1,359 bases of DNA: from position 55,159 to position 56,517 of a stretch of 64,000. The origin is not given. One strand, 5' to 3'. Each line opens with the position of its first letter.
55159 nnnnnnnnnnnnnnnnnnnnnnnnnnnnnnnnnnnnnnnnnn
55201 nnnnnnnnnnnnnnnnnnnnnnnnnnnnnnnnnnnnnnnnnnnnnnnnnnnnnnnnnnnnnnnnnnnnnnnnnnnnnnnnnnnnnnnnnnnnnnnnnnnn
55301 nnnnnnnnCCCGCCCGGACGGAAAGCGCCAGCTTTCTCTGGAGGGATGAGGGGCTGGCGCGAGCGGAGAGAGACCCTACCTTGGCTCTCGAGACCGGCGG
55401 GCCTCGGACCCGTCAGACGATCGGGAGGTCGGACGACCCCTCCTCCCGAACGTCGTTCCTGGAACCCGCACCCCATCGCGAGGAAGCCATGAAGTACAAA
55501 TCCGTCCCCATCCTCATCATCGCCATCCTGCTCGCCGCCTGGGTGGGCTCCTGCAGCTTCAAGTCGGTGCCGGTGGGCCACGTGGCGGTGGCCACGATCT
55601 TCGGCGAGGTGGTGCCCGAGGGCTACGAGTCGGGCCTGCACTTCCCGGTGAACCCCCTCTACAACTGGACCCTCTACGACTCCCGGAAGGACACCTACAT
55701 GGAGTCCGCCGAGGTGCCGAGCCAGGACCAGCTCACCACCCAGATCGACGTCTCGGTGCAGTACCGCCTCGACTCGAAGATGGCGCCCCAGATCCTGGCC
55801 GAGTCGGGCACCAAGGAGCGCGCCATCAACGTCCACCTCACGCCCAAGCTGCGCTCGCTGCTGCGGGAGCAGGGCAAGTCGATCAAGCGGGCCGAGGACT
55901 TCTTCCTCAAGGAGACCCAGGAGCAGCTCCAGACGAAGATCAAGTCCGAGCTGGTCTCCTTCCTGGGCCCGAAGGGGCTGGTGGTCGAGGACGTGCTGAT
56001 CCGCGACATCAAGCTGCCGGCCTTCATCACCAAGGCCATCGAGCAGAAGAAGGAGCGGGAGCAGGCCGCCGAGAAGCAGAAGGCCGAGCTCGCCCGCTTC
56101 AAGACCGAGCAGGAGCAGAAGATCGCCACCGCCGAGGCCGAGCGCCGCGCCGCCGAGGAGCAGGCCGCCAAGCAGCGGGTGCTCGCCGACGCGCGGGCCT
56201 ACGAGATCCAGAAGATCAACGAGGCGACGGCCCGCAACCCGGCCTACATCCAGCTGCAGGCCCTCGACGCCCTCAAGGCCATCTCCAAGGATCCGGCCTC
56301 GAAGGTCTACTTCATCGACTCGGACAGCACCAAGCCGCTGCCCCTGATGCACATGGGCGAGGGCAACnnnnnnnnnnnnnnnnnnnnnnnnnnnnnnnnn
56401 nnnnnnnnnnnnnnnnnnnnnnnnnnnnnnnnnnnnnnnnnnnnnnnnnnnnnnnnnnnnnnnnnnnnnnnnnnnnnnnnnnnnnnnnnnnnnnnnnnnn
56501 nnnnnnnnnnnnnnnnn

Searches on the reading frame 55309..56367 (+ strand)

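Call 45: search_protein_families(library=pfam, proteins=[window:55309-56367:+], max_evalue=0.001)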
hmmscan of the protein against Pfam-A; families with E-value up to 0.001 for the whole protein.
window:55309-56367:+ (353 aa): 1 family
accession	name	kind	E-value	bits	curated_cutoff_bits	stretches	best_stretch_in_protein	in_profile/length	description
PF01145.31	Band_7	-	9.3e-23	81.6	23.6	1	86-277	2-174/176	SPFH domain / Band 7 family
